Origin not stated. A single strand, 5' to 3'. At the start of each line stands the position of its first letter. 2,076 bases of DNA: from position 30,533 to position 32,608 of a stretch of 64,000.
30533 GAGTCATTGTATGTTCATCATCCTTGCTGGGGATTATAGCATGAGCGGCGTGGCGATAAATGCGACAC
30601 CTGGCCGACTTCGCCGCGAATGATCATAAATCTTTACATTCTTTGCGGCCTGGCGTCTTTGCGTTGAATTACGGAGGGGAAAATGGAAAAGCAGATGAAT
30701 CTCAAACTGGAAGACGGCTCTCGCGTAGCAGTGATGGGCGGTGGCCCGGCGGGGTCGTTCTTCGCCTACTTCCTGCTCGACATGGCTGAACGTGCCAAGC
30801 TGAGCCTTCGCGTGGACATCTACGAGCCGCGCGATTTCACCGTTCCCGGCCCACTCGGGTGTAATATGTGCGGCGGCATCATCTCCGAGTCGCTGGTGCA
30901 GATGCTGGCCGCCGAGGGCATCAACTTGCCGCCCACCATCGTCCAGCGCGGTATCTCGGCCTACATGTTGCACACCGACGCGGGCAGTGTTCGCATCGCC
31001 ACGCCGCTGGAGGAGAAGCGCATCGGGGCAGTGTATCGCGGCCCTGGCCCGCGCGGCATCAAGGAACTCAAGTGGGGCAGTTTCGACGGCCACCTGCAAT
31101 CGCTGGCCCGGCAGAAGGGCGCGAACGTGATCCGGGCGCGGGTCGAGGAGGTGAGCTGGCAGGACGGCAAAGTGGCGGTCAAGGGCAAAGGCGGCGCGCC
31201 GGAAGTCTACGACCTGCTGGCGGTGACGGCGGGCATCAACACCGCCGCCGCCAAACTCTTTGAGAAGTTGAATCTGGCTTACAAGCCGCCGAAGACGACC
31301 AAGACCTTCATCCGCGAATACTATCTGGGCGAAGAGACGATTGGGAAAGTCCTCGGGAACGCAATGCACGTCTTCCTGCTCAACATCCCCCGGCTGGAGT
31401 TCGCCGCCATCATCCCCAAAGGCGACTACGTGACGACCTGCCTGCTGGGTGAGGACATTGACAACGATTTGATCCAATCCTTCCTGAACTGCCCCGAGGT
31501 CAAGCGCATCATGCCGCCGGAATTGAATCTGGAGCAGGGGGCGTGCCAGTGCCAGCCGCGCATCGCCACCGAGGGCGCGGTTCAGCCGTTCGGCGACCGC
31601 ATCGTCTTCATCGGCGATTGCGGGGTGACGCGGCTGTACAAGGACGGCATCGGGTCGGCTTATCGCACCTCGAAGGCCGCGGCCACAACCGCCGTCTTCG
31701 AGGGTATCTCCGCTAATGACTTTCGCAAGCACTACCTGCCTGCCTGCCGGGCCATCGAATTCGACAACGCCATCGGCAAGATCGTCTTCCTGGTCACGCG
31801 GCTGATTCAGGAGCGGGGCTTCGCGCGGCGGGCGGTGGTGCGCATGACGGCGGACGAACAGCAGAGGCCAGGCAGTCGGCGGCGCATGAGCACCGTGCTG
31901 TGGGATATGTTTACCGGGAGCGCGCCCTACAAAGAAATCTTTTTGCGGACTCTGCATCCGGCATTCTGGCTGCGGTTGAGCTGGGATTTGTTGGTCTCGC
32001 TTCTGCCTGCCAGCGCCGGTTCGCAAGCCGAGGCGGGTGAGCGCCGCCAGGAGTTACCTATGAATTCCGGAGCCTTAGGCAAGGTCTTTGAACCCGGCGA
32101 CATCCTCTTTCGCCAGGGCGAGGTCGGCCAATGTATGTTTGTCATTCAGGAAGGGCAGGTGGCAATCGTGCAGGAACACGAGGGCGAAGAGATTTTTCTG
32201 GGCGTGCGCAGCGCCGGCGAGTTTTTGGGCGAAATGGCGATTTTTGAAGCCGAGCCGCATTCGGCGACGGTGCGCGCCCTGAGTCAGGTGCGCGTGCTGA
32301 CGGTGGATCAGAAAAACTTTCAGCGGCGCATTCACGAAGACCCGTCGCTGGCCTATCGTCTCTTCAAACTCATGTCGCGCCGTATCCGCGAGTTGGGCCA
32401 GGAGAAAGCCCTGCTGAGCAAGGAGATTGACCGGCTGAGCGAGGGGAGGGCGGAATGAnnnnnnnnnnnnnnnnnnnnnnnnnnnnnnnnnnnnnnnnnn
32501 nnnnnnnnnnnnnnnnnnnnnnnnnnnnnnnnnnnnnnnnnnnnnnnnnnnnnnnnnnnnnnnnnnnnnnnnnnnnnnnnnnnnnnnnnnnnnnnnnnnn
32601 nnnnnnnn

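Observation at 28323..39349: Four paralogous membrane proteins with variable TM sensors and a near-identical ~375-bp 3' block, each abutting a cytoplasmic redox or signalling gene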

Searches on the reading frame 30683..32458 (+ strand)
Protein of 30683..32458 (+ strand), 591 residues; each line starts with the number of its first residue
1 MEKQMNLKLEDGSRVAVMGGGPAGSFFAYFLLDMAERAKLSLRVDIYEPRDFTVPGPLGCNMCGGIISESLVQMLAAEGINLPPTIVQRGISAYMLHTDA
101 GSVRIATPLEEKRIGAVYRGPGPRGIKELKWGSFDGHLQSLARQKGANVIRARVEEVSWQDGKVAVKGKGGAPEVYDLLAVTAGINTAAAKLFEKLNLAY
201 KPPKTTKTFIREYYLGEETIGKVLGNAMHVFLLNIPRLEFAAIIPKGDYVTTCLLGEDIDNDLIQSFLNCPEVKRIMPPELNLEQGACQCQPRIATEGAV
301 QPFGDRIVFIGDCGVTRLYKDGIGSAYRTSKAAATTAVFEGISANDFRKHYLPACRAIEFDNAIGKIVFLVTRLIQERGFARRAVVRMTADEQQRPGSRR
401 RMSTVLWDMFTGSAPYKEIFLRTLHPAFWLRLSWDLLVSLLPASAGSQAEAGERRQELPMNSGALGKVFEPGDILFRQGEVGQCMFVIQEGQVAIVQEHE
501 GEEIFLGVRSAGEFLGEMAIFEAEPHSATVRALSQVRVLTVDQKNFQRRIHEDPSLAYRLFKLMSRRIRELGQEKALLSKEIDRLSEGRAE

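Call 5: search_protein_families(library=pfam, proteins=[window:30683-32458:+], max_evalue=0.01)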
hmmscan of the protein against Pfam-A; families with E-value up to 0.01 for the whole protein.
window:30683-32458:+ (591 aa): 1 family
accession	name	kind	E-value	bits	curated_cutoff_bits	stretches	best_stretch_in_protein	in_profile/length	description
PF00027.35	cNMP_binding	-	3e-23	82.1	27.5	1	468-551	3-87/89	Cyclic nucleotide-binding domain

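Call 7: search_protein_families(library=ncbifam, proteins=[window:30683-32458:+], max_evalue=1)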
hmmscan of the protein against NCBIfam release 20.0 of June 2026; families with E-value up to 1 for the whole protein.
window:30683-32458:+ (591 aa): 18 families
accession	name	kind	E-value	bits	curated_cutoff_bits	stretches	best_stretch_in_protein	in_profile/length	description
NF008732.0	PRK11753.1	equivalog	4.4e-14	52.5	266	1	475-573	34-134/214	cAMP-activated global transcriptional regulator CRP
TIGR03896.1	cyc_nuc_ocin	subfamily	1.4e-11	44.4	161.05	1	462-567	160-265/317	bacteriocin-type transport-associated protein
NF058543.1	ActPatMycb56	equivalog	2.2e-10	39.9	460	1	470-568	25-122/317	acetyltransferase Pat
TIGR02032.1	GG-red-SF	subfamily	7.9e-10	38.9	158.8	1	15-336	3-296/297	geranylgeranyl reductase family protein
NF041163.2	encap_f2b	equivalog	1.7e-08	34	400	1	468-566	99-199/450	family 2B encapsulin nanocompartment shell protein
NF049967.1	QhpG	equivalog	7.5e-06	25.1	240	2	133-169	86-122/423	flavin-dependent monooxygenase QhpG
NF006901.0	PRK09392.1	equivalog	2.6e-05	23.7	211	1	462-570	28-136/236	transcriptional activator FtrB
NF008365.0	PRK11161.1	subfamily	9.5e-05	21.8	228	1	470-580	53-163/250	fumarate/nitrate reduction transcriptional regulator Fnr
NF050815.1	TransActFtrBCaul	equivalog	0.0011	18.3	300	1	463-558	31-126/251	transcriptional activator FtrB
TIGR02028.1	ChlP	equivalog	0.013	14.3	505.3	1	14-114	2-87/398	geranylgeranyl reductase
NF007707.0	PRK10402.1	subfamily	0.014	15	180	1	469-567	36-135/226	transcriptional regulator YeiL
NF053664.1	TransRegPtrACyano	equivalog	0.015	14.6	300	1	491-578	36-117/196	Crp/Fnr family transcriptional regulator PtrA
TIGR03697.1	NtcA_cyano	equivalog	0.027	14.2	244.95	1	474-569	3-101/193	global nitrogen regulator NtcA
NF052518.1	TransRegLdrP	equivalog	0.035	14.1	300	1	472-548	7-83/195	transcriptional regulator LdrP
TIGR02023.1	BchP-ChlP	subfamily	0.04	12.9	343.3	1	14-166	2-126/388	geranylgeranyl diphosphate reductase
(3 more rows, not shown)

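Call 63: search_protein_families(library=padloc, proteins=[window:30683-32458:+], max_evalue=0.001)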
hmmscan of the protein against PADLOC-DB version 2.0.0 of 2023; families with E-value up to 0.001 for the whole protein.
window:30683-32458:+ (591 aa): 5 families
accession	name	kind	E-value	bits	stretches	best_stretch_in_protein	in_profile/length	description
PDLC02371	PycTIR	-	6.9e-12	43.3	1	469-570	42-140/288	-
PDLC00731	Effector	-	8.1e-12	42.7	1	468-570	44-143/306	TIR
PDLC00732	Effector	-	2.1e-10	38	1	469-571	41-140/301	TIR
PDLC00734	PycC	-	2.2e-09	34.9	1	469-547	38-117/374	Pycsar cyclase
PDLC00730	Effector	-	4.5e-08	30.7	1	467-570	59-160/299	TIR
